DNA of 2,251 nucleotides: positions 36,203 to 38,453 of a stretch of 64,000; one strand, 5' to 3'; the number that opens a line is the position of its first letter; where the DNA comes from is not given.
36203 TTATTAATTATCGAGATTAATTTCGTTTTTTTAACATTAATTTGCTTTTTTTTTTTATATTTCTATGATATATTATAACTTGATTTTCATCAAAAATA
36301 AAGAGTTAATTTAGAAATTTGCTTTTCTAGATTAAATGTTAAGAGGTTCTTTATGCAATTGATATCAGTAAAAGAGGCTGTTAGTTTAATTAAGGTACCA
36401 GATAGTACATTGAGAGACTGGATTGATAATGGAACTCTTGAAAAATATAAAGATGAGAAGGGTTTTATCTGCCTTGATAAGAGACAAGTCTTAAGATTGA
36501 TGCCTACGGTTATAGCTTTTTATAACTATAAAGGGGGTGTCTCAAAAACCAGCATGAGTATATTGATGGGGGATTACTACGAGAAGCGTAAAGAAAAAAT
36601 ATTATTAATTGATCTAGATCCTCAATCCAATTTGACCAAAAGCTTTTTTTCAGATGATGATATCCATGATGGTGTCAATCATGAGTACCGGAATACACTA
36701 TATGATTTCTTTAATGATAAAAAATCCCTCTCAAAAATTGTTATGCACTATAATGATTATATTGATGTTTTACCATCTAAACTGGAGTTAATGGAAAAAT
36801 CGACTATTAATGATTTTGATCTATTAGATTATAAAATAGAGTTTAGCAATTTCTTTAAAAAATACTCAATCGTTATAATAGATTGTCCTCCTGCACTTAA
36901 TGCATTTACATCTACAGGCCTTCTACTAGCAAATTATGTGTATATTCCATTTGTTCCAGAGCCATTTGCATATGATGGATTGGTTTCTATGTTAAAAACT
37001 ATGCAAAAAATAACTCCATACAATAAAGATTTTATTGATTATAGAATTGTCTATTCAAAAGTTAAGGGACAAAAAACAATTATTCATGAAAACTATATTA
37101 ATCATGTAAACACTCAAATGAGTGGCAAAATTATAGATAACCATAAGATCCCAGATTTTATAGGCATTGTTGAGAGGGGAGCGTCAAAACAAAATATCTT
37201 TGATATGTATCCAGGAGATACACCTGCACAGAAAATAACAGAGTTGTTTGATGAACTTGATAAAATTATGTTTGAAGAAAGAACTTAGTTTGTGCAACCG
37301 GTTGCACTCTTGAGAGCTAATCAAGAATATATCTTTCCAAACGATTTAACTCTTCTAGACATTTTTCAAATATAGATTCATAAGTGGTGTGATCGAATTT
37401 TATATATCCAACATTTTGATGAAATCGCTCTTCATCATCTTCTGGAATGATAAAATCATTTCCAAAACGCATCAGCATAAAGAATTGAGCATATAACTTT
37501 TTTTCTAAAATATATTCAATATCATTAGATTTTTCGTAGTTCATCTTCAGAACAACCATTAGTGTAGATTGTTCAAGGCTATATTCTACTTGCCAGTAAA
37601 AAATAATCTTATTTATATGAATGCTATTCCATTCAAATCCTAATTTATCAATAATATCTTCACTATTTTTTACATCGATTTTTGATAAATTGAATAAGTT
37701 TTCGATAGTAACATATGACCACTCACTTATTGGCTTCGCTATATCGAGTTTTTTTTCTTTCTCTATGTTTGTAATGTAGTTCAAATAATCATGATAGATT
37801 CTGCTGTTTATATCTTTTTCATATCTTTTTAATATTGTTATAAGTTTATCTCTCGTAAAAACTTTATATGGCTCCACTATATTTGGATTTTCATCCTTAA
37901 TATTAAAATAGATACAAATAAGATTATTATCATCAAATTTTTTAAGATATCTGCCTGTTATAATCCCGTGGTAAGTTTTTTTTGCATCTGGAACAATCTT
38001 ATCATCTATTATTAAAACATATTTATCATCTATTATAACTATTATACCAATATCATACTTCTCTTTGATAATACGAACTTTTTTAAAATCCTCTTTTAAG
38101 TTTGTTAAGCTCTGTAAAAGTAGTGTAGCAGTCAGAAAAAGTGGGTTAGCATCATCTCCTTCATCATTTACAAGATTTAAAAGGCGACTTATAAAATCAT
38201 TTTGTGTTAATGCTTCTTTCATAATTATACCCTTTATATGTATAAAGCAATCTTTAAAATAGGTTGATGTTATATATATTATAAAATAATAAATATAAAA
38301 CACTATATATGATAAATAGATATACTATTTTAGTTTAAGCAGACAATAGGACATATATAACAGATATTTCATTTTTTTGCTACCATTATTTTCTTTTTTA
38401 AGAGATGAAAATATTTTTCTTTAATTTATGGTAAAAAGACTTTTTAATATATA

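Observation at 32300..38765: Plasmid/prophage-like island: CI-like repressor, Rep-like protein, HTH-ParA and PD-(D/E)XK-like gene bounded by identical 12-mers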

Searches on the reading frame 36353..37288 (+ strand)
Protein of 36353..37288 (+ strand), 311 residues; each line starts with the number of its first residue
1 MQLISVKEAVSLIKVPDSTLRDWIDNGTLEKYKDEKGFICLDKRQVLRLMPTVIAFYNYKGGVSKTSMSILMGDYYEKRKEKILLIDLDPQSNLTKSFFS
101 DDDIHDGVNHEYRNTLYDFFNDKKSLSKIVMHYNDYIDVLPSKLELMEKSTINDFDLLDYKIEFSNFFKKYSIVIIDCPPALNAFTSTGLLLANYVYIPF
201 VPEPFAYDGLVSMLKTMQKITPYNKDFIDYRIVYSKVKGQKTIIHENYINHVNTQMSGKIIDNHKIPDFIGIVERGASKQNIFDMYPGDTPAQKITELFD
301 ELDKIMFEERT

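Call 4: search_protein_families(library=pfam, proteins=[window:36353-37288:+], max_evalue=0.1)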
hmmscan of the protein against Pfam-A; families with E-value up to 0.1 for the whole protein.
window:36353-37288:+ (311 aa): 6 families
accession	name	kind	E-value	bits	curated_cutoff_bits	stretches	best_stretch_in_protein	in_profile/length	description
PF13614.12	AAA_31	-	7.6e-34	117.6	27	1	52-223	2-170/177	AAA domain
PF01656.29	CbiA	-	1.2e-12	48.3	25.4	1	54-278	1-121/125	CobQ/CobB/MinD/ParA nucleotide binding domain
PF02374.21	ArsA_ATPase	-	5.5e-05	23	24.3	1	56-100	5-49/305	Anion-transporting ATPase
PF06564.18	CBP_BcsQ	-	0.00011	22.3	21.3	1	54-194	4-139/234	Cellulose biosynthesis protein BcsQ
PF12728.13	HTH_17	-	0.001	19.7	27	1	4-35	2-32/51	Helix-turn-helix domain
PF13411.12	MerR_1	-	0.038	14.5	21.6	1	5-49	2-46/69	MerR HTH family regulatory protein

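Call 5: search_protein_families(library=phrogs, proteins=[window:36353-37288:+], max_evalue=0.01)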
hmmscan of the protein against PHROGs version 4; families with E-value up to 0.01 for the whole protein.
window:36353-37288:+ (311 aa): 1 family
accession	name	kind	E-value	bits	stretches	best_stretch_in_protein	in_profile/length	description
phrog_164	-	DNA, RNA and nucleotide metabolism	1.7e-41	143.8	1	50-303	223-470/500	ParA-like partition protein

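Call 12: search_dna_similar(query=window:36353-37288:+, collection=plasmids, mode=protein, max_evalue=1e-10)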
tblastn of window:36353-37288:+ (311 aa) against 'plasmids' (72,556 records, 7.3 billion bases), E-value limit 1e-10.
Records with a match: 3028; places in all: 3095; records where one place covers at least 80% of the query: 381.
Best place of each record, by identity: <60% 3028.
By first word of the organism name: Enterococcus 409; Klebsiella 270; Salmonella 185; Lactiplantibacillus 148; Escherichia 138; Rhizobium 135; Agrobacterium 129; Lactococcus 99; Clostridium 91; Borrelia 86; and 278 more.
By predicted mobility (MOB-suite, as given by PLSDB): non-mobilizable 1194; conjugative 1179; mobilizable 655.
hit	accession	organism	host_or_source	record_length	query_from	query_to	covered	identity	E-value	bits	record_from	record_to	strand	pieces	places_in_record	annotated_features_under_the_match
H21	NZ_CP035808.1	Thiospirochaeta perfilievii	cell culture,Thiodendron" bacterial ...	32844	1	308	99%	37.6%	2e-58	209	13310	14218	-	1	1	AAA family ATPase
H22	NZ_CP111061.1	Chondrinema litorale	Seaweed,red alga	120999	4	302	96%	27.1%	3e-15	83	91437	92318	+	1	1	ParA family protein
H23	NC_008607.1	Pelobacter propionicus DSM 2379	-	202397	41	304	85%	29.2%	4e-19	95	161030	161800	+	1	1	ParA family protein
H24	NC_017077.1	Selenomonas ruminantium subsp. lactilytica TAM6421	-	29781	55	302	80%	31.0%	2e-21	102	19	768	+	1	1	ParA family protein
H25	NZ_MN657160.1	Flavobacterium sp.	-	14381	49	304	82%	29.8%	6e-17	89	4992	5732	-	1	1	ParA family protein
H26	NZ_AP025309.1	Aureibacter tunicatorum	-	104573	50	310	84%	28.6%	6e-15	82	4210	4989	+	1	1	ParA family protein | ParB/Srx family N-terminal domain-containing protein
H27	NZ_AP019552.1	Athalassotoga saccharophila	-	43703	54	303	80%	29.7%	3e-15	84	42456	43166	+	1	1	ParA family protein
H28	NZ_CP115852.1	Pseudoroseomonas cervicalis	-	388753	1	310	100%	23.9%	4e-11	71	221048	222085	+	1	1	repA: plasmid partitioning protein RepA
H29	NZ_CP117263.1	Rhizobium tumorigenes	Rubus sp.,pure bacterial culture,Aerial ...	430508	5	308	98%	24.3%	1e-14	82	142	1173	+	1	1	repA: plasmid partitioning protein RepA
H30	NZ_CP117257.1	Rhizobium tumorigenes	Rubus sp.,pure bacterial culture,Aerial ...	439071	5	308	98%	24.3%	1e-14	82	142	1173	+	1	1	repA: plasmid partitioning protein RepA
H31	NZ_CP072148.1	Rhizobium sp. K1/93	Himalayan blackberry,cell culture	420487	5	308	98%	24.3%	1e-14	82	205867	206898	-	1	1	repA: plasmid partitioning protein RepA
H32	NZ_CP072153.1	Rhizobium sp. K15/93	Himalayan blackberry,cell culture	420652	5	308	98%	24.3%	1e-14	82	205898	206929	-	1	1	repA: plasmid partitioning protein RepA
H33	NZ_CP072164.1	Rhizobium sp. B21/90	Himalayan blackberry,cell culture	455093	5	308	98%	24.3%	1e-14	82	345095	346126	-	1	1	repA: plasmid partitioning protein RepA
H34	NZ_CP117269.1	Rhizobium rhododendri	Rhododendron sp.,pure bacterial ...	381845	5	308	98%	24.3%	3e-14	81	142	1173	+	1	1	repA: plasmid partitioning protein RepA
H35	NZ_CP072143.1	Rhizobium sp. L51/94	Blueberry,cell culture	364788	5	308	98%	24.3%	4e-14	80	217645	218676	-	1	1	repA: plasmid partitioning protein RepA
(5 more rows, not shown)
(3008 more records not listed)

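Call 13: get_annotated_region(hit=H21, flank=6000)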
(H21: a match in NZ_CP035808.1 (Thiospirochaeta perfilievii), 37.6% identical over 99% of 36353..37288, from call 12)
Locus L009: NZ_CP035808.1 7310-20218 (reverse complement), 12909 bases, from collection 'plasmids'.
description: Thiospirochaeta perfilievii strain P plasmid pSpe, complete sequence
organism: Thiospirochaeta perfilievii (NCBI taxid 252967)
taxonomy: Bacteria; Spirochaetota; Spirochaetia; Spirochaetales; Spirochaetaceae; Thiospirochaeta; Thiospirochaeta perfilievii
host: -; source: cell culture,Thiodendron" bacterial sulfur mat from mineral sulfide spring; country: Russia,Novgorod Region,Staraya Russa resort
typing (MOB-suite, as given by PLSDB): non-mobilizable
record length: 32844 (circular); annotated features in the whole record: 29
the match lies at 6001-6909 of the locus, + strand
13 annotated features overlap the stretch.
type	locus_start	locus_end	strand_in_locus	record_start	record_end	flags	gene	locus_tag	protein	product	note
CDS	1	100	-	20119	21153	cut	-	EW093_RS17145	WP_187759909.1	BT4734/BF3469 family protein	-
CDS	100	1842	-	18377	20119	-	-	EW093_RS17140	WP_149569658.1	ATP-binding protein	-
CDS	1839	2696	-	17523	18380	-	-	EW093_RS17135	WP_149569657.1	hypothetical protein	-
CDS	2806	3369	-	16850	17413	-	-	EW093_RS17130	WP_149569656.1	hypothetical protein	-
CDS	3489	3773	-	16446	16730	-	-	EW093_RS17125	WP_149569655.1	hypothetical protein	-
CDS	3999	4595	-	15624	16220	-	-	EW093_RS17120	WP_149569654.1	recombinase family protein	GO:0006310 - DNA recombination [Evidence IEA]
CDS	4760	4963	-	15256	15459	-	-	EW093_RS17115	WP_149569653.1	helix-turn-helix transcriptional regulator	-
CDS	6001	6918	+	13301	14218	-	-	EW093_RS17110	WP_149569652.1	AAA family ATPase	-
CDS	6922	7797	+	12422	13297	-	-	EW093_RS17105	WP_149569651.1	hypothetical protein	-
CDS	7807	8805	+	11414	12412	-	-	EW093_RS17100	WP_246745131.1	PDDEXK nuclease domain-containing protein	-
CDS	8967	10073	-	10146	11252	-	-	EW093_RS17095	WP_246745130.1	DNA cytosine methyltransferase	GO:0006304 - DNA modification [Evidence IEA]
CDS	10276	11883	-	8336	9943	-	-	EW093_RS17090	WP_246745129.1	DNA methyltransferase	GO:0006306 - DNA methylation [Evidence IEA]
CDS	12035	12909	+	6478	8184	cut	-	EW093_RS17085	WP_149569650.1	hypothetical protein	-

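Call 35: search_protein_families(library=pfam, proteins=[L009:6922-7797:+], max_evalue=0.1)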
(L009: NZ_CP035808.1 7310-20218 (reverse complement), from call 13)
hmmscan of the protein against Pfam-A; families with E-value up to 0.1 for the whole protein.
L009:6922-7797:+ (291 aa): 1 family
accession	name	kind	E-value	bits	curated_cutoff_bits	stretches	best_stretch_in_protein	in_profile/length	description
PF13309.12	HTH_22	-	0.058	13.9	29.6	0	133-147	49-63/63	HTH domain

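Call 79: find_related_loci(query=window:36353-37288:+, collection=genome_contigs, flank=6000)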
Query window:36353-37288:+ (311 aa) in genome_contigs; peptide patterns used: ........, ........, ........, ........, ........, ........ (x = any residue, [..] = any of these).
263 stretches matched a pattern; 4 encode a relative of the query (tblastn E <= 1e-3); 4 distinct loci.
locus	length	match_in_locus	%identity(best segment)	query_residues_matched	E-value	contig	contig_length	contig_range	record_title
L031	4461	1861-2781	66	1-310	3e-147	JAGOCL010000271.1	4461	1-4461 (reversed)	MAG: Spirochaetes bacterium isolate Go_SlDig_bin_318 Go_SlDig_68453_length_4461_cov_6.911629, whole genome shotgun seque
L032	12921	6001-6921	65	1-310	6e-140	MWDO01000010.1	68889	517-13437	MAG: Spirochaetes bacterium ADurb.Bin133 BWX91_contig000010, whole genome shotgun sequence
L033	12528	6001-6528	29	50-227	2e-18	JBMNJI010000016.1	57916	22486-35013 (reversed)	MAG: Peptococcia bacterium isolate SBF912LR0HQ0154 contig_58555, whole genome shotgun sequence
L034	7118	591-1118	29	50-227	2e-16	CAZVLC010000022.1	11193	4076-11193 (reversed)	MAG TPA_asm: uncultured Peptococcaceae bacterium isolate binchicken_co139_156 genome assembly, contig: NODE_13087_length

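Call 80: find_related_loci(query=window:36353-37288:+, collection=metagenome_contigs, flank=6000)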
Query window:36353-37288:+ (311 aa) in metagenome_contigs; peptide patterns used: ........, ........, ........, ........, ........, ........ (x = any residue, [..] = any of these).
420 stretches matched a pattern; 6 encode a relative of the query (tblastn E <= 1e-3); 6 distinct loci.
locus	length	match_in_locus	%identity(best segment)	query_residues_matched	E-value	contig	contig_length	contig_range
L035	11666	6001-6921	67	1-310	4e-142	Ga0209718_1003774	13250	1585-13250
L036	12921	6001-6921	65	1-310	9e-140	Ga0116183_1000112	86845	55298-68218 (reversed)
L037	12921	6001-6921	65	1-310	9e-140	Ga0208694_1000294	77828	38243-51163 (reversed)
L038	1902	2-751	67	60-311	2e-121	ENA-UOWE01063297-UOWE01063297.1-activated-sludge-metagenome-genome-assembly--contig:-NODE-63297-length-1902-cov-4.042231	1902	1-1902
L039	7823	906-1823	52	1-310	3e-109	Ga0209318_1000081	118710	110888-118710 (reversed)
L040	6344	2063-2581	29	53-227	1e-15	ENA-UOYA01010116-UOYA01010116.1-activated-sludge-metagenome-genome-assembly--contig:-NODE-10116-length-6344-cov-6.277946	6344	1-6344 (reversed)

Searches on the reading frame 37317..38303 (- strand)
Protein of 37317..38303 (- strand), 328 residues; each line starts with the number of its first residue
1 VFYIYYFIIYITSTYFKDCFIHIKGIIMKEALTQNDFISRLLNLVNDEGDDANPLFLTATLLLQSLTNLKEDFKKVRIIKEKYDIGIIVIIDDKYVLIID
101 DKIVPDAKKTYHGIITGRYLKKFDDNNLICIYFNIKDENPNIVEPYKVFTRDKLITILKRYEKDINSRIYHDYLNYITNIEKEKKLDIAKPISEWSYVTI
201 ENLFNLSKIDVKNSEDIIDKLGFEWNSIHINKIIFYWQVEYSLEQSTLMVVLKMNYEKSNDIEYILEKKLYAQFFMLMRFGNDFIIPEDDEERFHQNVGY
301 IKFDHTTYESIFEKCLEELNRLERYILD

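Call 4: search_protein_families(library=pfam, proteins=[window:37317-38303:-], max_evalue=0.1)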
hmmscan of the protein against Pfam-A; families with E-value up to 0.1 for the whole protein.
window:37317-38303:- (328 aa): 1 family
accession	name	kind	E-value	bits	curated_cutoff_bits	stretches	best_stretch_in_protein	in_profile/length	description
PF12717.13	Cnd1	-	0.036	14.5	26.4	0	135-221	67-141/162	non-SMC mitotic condensation complex subunit 1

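Call 5: search_protein_families(library=phrogs, proteins=[window:37317-38303:-], max_evalue=0.01)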
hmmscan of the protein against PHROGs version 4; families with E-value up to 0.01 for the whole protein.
window:37317-38303:- (328 aa): 0 families

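Call 49: find_homologous_proteins(query=window:37317-38222:-, max_evalue=0.001)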
Query window:37317-38222:- (301 aa): 2 proteins with E <= 0.001 among 1109 candidates.
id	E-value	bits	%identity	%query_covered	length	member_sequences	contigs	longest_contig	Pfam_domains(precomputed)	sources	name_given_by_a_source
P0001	4.4e-192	655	100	100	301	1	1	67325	-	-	-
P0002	4.2e-132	458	69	100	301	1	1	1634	-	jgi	jgi:hypothetical protein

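Call 53: find_encoding_contigs(protein=P0002, flank=5000)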
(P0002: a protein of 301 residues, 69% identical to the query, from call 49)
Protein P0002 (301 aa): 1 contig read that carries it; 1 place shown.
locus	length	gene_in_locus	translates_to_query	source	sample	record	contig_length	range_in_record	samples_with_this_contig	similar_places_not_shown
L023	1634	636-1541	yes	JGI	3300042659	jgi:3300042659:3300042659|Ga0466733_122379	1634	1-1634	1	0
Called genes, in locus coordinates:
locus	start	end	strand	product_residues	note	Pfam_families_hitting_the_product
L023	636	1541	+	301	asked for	-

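Call 60: search_protein_representatives(protein=window:37317-38222:-)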
Query: 301 residues. Proteins with E-value up to 0.001 (for the whole library): 66; up to 1e-10: 2; up to 1e-30: 1. The best 66 are listed.
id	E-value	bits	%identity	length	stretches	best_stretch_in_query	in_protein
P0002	1.3e-132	458.0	69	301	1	1-301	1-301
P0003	1.2e-11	60.9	33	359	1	4-200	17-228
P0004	9.4e-10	54.8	32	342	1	5-177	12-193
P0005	3.1e-09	53.1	28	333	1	5-177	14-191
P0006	9.9e-08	48.1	32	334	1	5-171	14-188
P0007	1.1e-07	48.0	30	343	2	4-180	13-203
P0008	1.1e-07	48.0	32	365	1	5-192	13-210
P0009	1.5e-07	47.5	31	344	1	5-178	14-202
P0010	2.1e-07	47.1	30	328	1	5-175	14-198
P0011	2.6e-07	46.7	29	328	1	5-178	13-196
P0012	2.9e-07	46.6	27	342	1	5-217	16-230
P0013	3.0e-07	46.6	33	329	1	4-214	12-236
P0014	4.1e-07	46.1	23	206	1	49-185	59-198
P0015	5.8e-07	45.6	29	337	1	44-255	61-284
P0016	1.0e-06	44.8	36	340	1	4-235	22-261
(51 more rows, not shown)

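Call 61: search_protein_families(library=pfam, proteins=[P0003, P0004, P0005, P0006, P0007, P0008, P0012, P0013, P0016, P0015], max_evalue=0.01)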
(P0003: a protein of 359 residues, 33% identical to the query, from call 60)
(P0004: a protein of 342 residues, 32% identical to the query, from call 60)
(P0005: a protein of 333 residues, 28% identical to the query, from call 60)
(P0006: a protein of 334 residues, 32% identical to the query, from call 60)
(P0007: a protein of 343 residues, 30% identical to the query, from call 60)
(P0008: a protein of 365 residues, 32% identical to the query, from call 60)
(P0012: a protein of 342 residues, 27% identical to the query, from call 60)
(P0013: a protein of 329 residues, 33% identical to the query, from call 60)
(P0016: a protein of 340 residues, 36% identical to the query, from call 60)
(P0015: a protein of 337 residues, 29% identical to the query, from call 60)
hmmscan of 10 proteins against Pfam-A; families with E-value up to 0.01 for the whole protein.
P0003 (359 aa): 1 family
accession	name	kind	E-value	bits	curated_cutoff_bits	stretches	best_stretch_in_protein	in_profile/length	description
PF14281.12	PDDEXK_4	-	3.3e-05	24.4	22.3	1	9-145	2-146/183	PD-(D/E)XK nuclease superfamily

P0004 (342 aa): 1 family
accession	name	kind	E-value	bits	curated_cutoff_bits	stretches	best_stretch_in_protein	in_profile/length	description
PF14281.12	PDDEXK_4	-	0.0024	18.3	22.3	1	3-174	2-167/183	PD-(D/E)XK nuclease superfamily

P0005 (333 aa): 2 families
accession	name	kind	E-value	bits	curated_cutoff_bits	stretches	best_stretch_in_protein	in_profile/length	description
PF14281.12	PDDEXK_4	-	1.2e-06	29.1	22.3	1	13-169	13-165/183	PD-(D/E)XK nuclease superfamily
PF03749.19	SfsA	-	0.0062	16.8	22.8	0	51-88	15-52/138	Sugar fermentation stimulation protein RE domain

P0006 (334 aa): 1 family
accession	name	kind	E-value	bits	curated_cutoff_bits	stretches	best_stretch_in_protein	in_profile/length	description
PF14281.12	PDDEXK_4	-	1.2e-07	32.2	22.3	1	58-148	64-143/183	PD-(D/E)XK nuclease superfamily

P0007 (343 aa): 1 family
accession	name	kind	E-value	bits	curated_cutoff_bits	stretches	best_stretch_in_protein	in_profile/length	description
PF14281.12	PDDEXK_4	-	2.4e-07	31.3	22.3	1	5-116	2-116/183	PD-(D/E)XK nuclease superfamily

P0008 (365 aa): 1 family
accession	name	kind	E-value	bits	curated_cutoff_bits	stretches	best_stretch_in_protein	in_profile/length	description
PF14281.12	PDDEXK_4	-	0.00023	21.6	22.3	1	56-120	62-127/183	PD-(D/E)XK nuclease superfamily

P0012 (342 aa): 1 family
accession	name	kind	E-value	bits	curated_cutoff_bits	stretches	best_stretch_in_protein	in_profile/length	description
PF14281.12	PDDEXK_4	-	1.1e-05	25.9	22.3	1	39-119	57-129/183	PD-(D/E)XK nuclease superfamily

P0013 (329 aa): 1 family
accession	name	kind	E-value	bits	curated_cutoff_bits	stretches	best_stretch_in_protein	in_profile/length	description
PF14281.12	PDDEXK_4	-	1.2e-06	29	22.3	1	13-155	14-157/183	PD-(D/E)XK nuclease superfamily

P0016 (340 aa): 1 family
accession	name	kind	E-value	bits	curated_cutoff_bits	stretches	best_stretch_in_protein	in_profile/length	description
PF14281.12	PDDEXK_4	-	2.8e-09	37.6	22.3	1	57-161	48-166/183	PD-(D/E)XK nuclease superfamily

P0015 (337 aa): 1 family
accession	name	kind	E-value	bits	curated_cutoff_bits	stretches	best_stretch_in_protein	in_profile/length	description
PF14281.12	PDDEXK_4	-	6.2e-08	33.2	22.3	1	5-140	2-147/183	PD-(D/E)XK nuclease superfamily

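Call 63: predict_structure(alignment_id=A1)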
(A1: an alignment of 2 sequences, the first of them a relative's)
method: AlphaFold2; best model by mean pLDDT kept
length: 301 residues; sequences in the alignment: 2
mean_pLDDT: 37.2   pTM: 0.23
mean pLDDT of the five models: 37.2, 36.4, 36.0, 35.0, 34.3
residues with pLDDT >= 90: 0; 70-90: 0; 50-70: 5; < 50: 296
segments of 3 or more residues with pLDDT < 50: 1-124, 126-208, 210-286, 292-301
pLDDT, mean of each block of 10 residues (from residue 1): 38 42 34 30 23 29 36 36 43 40 38 40 48 38 42 32 21 20 25 34 45 41 44 42 45 36 34 44 48 47 34
secondary structure, 60 per line:
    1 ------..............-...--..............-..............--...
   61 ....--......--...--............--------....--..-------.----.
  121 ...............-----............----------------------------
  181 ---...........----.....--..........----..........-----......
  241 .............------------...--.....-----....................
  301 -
elements in order: H7-20 H27-40 H42-55 E58-64 E67-72 E75-77 H80-91 E100-103 E120-123 H124-135 H141-152 H184-194 E199-203 E206-215 E220-229 H235-253 E271-275 H281-300

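Call 73: predict_structure(alignment_id=A2)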
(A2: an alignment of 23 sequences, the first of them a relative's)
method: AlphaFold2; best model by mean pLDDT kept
length: 301 residues; sequences in the alignment: 23
mean_pLDDT: 80.7   pTM: 0.61
mean pLDDT of the five models: 80.7, 80.3, 73.0, 71.8, 71.1
residues with pLDDT >= 90: 98; 70-90: 140; 50-70: 47; < 50: 16
segments of 3 or more residues with pLDDT < 50: 182-195
pLDDT, mean of each block of 10 residues (from residue 1): 75 93 82 96 92 92 95 90 88 86 85 78 93 96 94 77 58 58 42 50 79 71 84 81 88 89 72 82 76 78 73
secondary structure, 60 per line:
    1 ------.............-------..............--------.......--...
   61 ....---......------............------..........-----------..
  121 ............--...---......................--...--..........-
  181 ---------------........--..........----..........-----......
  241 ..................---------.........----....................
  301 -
elements in order: H7-19 H27-40 E49-55 E58-64 E68-73 H80-91 E101-107 E119-123 H124-132 H141-162 H170-179 E196-203 E206-215 E220-229 H235-256 E268-276 H281-300

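Call 78: fold_search(model_id=the predicted structure, library=pdb)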
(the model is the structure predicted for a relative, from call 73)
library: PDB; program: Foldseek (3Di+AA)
matches with E <= 10: 819; with E <= 0.001: 0
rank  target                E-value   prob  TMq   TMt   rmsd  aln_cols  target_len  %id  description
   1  6sga_FQ               6.4e-02  0.25  0.18  0.20  19.1       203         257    7  Body domain of the mt-SSU assemblosome from Trypanosoma brucei (released 2019-09-18)
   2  4xei_F                9.1e-02  0.51  0.19  0.29   6.5       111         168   16  Orthorhombic isomorph of bovine Arp2/3 complex (released 2015-09-02)
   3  9icz_A                9.6e-02  0.44  0.12  0.13  11.2        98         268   10  C-Methyltransferase SeMT from Saccharopolyspora erythraea (released 2025-12-10)
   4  9icz_B                1.1e-01  0.41  0.12  0.13  11.2        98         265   10  C-Methyltransferase SeMT from Saccharopolyspora erythraea (released 2025-12-10)
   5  9ux0_B                1.2e-01  0.57  0.22  0.40   6.7       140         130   11  Crystal structure of the virulence effector VepA in complex with its secretion chaperone VecA (released 2025-06-25)
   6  3dwl_F                1.5e-01  0.44  0.21  0.33   9.7       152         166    8  Crystal Structure of Fission Yeast Arp2/3 Complex Lacking the Arp2 Subunit (released 2008-08-26)
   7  7b55_B                1.7e-01  0.51  0.18  0.18   7.0        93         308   12  Crystal structure of CaMKII-actinin complex bound to MES (released 2022-06-22)
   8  8chu_A                1.7e-01  0.15  0.13  0.23  13.6       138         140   10  Crystal structure of human PURA repeat I-II K97E mutant (released 2024-02-21)
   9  5a4c_B                2.3e-01  0.38  0.18  0.18  12.6       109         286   11  FGFR1 ligand complex (released 2015-08-05)
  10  4zng_A                3.1e-01  0.05  0.13  0.11  19.2       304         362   12  X-ray crystallography of recombinant Lactococcus lactis prolidase (released 2016-08-10)
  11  8chu_B                4.1e-01  0.12  0.13  0.23  14.9       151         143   11  Crystal structure of human PURA repeat I-II K97E mutant (released 2024-02-21)
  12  8wdk_W                4.6e-01  0.13  0.15  0.16   6.9        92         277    9  The complex structure of Cul2-VCB-Protac-Wee1 (released 2024-09-18)
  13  7wj7_B                5.2e-01  0.21  0.16  0.19   5.7        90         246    9  Crystal Structure of the Kinase Domain with Adenosine of a Class III Lanthipeptide Synthetase CurKC (released 2022-11-09)
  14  9d0q_A                5.2e-01  0.14  0.16  0.17   6.9        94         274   10  Crystal structure of human Wee1 kinase domain in complex with inhibitor (released 2025-09-10)
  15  7wj6_B                5.5e-01  0.21  0.17  0.20   5.9        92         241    9  Crystal Structure of the Kinase Domain of a Class III Lanthipeptide Synthetase CurKC (released 2022-11-09)
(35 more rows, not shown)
